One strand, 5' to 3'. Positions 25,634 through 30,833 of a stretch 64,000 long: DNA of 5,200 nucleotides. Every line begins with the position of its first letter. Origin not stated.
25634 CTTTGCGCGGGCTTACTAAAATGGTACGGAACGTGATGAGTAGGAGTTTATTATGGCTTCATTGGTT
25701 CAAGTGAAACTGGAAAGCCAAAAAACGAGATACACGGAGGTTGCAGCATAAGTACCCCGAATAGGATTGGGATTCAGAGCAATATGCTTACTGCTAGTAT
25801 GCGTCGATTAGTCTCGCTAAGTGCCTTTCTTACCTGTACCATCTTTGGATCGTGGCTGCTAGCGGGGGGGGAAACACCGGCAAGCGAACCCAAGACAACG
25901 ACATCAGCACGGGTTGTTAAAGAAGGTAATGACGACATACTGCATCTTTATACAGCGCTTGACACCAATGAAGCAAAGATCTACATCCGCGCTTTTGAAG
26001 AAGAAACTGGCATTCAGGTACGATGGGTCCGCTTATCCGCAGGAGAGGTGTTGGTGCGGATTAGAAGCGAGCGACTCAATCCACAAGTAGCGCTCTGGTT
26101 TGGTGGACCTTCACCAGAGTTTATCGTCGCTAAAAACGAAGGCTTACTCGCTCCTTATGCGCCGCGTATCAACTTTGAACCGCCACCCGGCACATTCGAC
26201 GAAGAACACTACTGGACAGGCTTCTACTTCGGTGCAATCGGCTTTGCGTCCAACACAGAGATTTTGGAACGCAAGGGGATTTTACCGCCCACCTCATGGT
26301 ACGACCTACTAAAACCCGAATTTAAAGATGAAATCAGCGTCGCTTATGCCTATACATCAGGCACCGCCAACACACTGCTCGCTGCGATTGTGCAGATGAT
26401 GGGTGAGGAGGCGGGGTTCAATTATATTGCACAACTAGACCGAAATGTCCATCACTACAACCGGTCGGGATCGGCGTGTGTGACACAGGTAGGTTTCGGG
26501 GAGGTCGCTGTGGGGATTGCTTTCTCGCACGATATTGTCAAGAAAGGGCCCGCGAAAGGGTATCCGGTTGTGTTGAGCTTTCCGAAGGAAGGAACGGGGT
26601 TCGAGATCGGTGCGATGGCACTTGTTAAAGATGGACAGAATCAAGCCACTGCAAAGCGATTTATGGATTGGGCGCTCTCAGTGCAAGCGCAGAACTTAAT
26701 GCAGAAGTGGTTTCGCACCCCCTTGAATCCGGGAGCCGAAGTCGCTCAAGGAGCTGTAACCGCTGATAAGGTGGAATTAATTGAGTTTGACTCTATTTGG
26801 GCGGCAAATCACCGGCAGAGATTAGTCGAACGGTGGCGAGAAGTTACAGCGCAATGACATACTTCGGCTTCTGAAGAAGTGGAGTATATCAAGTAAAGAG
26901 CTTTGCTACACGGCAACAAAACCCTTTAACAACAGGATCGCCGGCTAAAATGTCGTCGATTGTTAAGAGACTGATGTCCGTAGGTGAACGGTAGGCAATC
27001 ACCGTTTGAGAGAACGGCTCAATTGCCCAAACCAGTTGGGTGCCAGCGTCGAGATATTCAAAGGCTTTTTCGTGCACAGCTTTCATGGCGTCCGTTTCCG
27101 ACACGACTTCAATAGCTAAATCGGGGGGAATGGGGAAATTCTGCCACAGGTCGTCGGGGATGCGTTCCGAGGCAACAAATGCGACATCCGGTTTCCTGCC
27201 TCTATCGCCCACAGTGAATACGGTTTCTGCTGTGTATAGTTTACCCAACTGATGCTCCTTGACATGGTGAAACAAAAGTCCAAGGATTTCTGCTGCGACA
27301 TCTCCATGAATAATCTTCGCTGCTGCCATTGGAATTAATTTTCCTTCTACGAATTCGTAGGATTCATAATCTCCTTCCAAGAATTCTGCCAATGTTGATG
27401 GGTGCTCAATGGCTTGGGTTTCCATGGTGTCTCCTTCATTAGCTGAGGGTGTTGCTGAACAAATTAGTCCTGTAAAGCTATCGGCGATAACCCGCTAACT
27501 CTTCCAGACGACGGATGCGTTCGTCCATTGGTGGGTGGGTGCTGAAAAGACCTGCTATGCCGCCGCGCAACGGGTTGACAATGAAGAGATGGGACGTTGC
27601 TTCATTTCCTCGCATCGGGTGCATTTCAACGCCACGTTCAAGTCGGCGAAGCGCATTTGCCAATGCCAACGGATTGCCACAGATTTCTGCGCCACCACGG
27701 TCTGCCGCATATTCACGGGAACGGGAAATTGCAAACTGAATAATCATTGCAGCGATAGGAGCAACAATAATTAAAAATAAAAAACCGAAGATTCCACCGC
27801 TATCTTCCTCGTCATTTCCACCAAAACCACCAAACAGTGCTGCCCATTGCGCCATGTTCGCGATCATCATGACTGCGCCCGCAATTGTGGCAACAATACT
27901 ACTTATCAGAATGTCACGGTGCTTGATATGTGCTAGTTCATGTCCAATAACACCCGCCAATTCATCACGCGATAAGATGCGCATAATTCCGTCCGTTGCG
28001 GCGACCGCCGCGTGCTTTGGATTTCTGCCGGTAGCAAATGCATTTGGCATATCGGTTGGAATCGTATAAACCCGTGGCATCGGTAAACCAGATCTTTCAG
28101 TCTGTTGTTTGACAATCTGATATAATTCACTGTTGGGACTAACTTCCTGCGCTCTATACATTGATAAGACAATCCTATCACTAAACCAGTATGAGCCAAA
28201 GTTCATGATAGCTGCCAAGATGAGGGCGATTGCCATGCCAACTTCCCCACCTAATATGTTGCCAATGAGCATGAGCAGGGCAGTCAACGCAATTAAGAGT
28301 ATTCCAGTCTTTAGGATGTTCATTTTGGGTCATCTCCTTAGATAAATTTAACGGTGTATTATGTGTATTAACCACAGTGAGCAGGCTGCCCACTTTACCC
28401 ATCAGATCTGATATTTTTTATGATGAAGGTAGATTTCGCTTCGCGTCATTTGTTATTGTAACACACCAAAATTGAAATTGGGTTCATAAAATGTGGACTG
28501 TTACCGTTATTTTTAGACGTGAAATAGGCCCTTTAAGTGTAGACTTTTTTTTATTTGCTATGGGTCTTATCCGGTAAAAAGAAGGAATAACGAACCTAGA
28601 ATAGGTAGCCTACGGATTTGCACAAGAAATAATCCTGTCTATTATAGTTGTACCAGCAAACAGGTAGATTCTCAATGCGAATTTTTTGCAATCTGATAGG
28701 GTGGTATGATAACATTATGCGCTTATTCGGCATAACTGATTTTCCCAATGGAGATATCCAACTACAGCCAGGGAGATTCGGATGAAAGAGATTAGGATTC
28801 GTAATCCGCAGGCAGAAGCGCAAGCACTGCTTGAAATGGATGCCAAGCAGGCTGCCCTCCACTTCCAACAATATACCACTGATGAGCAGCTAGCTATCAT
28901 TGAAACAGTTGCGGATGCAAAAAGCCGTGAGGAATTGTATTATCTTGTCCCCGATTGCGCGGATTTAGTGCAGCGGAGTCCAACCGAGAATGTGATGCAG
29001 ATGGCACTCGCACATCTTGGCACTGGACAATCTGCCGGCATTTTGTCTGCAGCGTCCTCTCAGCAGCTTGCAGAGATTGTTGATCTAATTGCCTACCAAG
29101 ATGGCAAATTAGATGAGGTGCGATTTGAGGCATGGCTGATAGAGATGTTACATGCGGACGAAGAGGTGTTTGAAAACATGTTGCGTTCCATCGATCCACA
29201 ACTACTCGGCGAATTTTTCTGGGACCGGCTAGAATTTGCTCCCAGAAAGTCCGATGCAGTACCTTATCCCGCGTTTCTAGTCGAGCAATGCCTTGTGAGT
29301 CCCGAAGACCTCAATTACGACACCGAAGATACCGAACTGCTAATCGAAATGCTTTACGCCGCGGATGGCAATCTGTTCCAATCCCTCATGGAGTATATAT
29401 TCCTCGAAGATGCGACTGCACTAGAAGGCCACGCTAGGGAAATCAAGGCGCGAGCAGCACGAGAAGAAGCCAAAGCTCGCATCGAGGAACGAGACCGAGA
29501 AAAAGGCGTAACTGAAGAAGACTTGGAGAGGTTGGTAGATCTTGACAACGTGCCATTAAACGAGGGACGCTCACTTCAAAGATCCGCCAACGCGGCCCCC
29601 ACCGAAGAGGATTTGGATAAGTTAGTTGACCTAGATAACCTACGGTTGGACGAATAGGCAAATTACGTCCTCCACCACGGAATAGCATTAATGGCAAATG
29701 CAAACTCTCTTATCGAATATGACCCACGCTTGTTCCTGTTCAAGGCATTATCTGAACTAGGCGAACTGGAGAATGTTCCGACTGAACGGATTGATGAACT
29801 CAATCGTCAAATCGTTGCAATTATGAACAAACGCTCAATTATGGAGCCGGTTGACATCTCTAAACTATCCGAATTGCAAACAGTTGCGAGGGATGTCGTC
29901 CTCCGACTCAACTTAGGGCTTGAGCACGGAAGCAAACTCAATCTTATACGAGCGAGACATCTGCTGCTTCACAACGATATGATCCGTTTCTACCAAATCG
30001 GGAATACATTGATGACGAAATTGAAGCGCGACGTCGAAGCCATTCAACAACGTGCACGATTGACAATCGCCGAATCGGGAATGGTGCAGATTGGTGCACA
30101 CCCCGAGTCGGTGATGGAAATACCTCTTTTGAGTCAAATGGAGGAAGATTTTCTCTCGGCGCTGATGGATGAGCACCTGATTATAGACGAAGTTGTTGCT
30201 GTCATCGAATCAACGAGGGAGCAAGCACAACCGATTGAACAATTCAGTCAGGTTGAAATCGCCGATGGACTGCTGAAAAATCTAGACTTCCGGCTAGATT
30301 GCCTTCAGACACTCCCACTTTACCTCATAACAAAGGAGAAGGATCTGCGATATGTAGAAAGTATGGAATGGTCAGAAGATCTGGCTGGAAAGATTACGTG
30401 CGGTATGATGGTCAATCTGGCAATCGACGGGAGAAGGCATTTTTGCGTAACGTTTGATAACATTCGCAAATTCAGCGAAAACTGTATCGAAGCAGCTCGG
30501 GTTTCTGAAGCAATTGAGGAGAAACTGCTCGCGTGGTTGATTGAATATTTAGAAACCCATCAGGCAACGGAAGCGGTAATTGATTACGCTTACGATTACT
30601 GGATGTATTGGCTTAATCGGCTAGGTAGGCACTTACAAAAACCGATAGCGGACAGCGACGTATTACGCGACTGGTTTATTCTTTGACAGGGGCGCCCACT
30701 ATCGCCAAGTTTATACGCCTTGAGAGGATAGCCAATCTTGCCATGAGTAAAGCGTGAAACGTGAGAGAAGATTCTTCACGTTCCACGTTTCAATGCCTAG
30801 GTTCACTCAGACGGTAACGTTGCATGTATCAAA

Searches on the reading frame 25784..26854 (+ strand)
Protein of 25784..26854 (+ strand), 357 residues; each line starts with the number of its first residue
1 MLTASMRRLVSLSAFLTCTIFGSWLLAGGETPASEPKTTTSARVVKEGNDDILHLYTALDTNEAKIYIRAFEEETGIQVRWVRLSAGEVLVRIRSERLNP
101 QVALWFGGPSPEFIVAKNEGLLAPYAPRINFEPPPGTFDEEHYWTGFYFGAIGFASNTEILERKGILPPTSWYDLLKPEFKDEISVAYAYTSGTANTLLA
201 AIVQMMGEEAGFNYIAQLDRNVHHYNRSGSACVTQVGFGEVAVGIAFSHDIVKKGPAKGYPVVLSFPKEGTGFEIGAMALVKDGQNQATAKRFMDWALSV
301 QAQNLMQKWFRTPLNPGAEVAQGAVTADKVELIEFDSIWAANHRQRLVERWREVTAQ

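Call 33: search_protein_families(library=pfam, proteins=[window:25784-26854:+])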
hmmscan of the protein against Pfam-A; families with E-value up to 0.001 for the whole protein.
window:25784-26854:+ (357 aa): 4 families
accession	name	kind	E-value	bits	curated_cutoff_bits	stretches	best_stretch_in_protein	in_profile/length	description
PF13343.11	SBP_bac_6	-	3.8e-26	92.5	24.6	1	116-336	24-240/245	Bacterial extracellular solute-binding protein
PF01547.30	SBP_bac_1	-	9.5e-19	68.9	26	1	67-303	13-306/307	Bacterial extracellular solute-binding protein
PF13416.11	SBP_bac_8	-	1.9e-16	61.1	27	1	67-319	2-266/279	Bacterial extracellular solute-binding protein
PF13531.11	SBP_bac_11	-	7.4e-15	55.8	25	1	68-309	17-224/227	Bacterial extracellular solute-binding protein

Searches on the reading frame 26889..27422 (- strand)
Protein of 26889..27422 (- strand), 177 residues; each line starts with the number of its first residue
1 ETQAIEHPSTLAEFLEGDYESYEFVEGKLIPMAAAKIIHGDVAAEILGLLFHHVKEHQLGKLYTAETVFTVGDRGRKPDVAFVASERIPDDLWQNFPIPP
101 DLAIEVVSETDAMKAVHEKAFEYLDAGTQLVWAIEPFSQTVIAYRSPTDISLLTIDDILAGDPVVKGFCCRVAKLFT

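Call 33: search_protein_families(library=pfam, proteins=[window:26889-27422:-])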
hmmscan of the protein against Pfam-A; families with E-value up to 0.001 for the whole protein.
window:26889-27422:- (177 aa): 1 family
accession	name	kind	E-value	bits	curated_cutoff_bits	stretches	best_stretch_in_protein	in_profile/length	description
PF05685.18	Uma2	-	6.9e-31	107.5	27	1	16-172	9-171/172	Putative restriction endonuclease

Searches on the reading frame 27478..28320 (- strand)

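Call 33: search_protein_families(library=pfam, proteins=[window:27478-28320:-])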
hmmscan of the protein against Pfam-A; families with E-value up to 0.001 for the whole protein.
window:27478-28320:- (280 aa): 2 families
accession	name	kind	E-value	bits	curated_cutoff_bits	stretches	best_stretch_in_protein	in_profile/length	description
PF01435.24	Peptidase_M48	-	5.5e-34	118.1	20.3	1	62-275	3-185/186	Peptidase family M48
PF05569.17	Peptidase_M56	-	0.00012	21.8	31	1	30-145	108-217/296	BlaR1 peptidase M56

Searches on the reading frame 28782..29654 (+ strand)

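Call 33: search_protein_families(library=pfam, proteins=[window:28782-29654:+])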
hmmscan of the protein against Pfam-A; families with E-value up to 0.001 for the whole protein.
window:28782-29654:+ (291 aa): 1 family
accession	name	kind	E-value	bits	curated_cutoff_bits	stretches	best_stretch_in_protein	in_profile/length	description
PF19676.4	DUF6178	-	3.6e-10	39.4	25.5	1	30-217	6-197/561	Family of unknown function (DUF6178)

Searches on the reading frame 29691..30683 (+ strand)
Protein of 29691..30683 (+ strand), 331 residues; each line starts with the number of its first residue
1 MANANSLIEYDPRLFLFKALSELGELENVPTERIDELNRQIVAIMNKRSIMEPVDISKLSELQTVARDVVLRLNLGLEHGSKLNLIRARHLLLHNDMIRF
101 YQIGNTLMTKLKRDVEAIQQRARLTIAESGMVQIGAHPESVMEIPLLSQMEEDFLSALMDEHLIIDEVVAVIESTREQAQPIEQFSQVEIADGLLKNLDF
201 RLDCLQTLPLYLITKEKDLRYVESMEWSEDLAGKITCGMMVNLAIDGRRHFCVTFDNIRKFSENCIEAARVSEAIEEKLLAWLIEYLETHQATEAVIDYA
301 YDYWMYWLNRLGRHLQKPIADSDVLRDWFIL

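Call 33: search_protein_families(library=pfam, proteins=[window:29691-30683:+])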
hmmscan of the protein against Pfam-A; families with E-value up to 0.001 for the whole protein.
window:29691-30683:+ (331 aa): 1 family
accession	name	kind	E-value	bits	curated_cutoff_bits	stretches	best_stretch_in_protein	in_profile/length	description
PF19676.4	DUF6178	-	8.5e-12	44.7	25.5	1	15-306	264-537/561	Family of unknown function (DUF6178)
